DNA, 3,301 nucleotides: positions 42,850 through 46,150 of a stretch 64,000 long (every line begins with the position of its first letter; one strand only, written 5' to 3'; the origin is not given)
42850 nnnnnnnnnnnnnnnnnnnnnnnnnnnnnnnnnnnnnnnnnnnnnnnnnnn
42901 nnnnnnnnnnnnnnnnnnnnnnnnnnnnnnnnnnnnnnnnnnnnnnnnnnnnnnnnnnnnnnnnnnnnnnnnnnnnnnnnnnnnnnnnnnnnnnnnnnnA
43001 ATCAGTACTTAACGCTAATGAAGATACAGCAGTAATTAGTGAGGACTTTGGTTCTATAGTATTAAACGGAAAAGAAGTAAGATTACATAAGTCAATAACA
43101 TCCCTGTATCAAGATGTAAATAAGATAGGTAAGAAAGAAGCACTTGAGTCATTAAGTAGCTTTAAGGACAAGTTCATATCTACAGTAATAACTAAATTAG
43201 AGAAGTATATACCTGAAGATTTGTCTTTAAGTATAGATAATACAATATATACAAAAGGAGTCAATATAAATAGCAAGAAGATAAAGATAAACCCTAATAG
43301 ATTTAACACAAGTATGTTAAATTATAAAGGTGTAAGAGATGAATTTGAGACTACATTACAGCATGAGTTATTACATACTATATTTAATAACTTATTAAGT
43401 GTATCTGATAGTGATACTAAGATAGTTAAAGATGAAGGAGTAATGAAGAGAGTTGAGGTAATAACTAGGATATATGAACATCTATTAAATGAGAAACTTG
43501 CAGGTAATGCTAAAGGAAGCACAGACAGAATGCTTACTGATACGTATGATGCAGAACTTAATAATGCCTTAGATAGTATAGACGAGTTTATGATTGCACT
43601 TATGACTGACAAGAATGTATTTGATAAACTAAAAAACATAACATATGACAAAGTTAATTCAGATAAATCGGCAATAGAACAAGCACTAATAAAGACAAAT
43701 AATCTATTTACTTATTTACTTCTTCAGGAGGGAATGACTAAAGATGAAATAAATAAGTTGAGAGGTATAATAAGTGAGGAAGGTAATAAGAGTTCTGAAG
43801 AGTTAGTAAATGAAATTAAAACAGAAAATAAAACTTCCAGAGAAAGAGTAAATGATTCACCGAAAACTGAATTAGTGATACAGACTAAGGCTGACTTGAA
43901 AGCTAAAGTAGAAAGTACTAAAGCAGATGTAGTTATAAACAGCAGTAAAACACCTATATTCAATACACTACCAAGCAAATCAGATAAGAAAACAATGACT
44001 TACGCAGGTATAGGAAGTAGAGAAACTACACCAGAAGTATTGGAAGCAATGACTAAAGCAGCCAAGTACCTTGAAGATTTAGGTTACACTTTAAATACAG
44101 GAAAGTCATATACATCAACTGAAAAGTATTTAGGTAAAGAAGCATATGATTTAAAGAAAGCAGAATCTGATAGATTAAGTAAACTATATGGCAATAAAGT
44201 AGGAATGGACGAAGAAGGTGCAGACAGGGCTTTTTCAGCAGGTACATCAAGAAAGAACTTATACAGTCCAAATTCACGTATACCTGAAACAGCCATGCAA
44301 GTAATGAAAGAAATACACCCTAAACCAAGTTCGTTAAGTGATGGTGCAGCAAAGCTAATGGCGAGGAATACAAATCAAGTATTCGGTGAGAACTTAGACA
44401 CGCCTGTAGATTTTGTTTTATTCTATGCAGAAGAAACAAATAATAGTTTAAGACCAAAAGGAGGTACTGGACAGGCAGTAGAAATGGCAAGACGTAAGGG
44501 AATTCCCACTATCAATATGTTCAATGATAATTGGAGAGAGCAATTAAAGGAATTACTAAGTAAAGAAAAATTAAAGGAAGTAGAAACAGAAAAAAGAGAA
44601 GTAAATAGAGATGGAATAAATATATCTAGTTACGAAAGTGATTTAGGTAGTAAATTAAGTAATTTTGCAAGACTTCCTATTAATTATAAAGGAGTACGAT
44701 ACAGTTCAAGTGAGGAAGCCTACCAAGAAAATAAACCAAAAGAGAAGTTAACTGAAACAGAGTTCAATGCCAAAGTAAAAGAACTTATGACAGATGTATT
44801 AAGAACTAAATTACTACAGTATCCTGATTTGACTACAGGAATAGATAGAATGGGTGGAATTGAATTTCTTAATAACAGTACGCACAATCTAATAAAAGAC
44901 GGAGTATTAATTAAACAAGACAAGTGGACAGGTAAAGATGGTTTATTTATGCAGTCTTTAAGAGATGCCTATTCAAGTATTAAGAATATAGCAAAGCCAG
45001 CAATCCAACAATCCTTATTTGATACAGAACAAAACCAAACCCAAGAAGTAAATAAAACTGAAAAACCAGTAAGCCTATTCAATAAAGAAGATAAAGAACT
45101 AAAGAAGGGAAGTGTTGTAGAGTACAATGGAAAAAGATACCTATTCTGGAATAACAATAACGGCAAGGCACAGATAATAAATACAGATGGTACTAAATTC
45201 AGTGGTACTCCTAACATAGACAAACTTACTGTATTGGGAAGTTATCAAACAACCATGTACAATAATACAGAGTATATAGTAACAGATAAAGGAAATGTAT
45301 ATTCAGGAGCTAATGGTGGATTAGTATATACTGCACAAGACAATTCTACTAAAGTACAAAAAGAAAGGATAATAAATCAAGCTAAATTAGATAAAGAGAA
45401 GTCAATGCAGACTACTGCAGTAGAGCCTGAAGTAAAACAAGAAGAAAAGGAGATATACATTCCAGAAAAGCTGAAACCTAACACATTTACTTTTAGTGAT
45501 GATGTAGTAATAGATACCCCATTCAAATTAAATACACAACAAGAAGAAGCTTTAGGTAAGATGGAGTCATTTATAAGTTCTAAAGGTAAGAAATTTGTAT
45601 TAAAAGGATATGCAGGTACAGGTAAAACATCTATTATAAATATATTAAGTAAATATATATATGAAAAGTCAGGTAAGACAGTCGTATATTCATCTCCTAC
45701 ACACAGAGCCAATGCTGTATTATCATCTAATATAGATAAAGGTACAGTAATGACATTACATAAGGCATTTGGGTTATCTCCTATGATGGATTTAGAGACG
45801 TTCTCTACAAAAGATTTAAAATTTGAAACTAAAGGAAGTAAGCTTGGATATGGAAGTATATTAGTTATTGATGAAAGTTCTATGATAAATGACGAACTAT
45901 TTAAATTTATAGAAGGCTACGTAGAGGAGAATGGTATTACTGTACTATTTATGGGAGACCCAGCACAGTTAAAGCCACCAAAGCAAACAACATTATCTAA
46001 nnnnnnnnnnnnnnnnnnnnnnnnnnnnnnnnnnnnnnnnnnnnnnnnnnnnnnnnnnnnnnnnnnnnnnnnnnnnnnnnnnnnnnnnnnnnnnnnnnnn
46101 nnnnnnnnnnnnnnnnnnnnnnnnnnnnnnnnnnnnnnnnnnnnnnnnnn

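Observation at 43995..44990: Adjacent SLOG and NADAR modules as candidate injected counter-defence enzymes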

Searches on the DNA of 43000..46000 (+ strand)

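Call 6: search_dna_similar(query=window:43000-46000:+, collection=phages, mode=near, max_rows=15)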
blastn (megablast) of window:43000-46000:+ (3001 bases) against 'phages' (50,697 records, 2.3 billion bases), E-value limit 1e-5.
No match.

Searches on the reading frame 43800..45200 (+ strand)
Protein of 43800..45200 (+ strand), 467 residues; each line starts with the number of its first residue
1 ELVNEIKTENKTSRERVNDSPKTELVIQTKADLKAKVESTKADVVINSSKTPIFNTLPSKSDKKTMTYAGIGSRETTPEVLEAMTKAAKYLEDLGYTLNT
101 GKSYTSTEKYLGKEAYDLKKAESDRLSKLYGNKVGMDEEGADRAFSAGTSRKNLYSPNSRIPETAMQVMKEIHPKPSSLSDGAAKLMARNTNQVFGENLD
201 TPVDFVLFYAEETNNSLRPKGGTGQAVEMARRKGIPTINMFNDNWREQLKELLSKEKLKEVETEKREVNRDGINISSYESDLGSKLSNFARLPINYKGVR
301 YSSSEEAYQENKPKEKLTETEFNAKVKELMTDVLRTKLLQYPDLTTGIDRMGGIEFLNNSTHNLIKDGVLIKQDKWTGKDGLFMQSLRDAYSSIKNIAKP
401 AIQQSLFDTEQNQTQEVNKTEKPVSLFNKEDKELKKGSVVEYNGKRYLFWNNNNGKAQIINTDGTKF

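Call 5: search_protein_families(library=pfam, proteins=[window:43800-45200:+], max_evalue=10)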
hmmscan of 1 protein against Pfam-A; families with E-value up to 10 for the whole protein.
window:43800-45200:+ (467 aa): 1 family
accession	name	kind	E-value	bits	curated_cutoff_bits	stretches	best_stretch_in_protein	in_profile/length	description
PF02839.19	CBM_5_12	-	0.041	14.4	26.2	1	431-453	5-37/44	Carbohydrate-binding module family 5/12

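Call 7: search_protein_families(library=phrogs, proteins=[window:43800-45200:+], max_evalue=0.01)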
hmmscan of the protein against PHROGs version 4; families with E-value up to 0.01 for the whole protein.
window:43800-45200:+ (467 aa): 3 families
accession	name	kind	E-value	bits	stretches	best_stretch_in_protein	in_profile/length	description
phrog_768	-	DNA, RNA and nucleotide metabolism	2.9e-44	151.9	1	64-257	2-183/191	DprA-like DNA recombination-mediator protein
phrog_1017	-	unknown function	3.9e-05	24.7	0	284-314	16-47/170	-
phrog_652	-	unknown function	0.00096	19.5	1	262-310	115-167/296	-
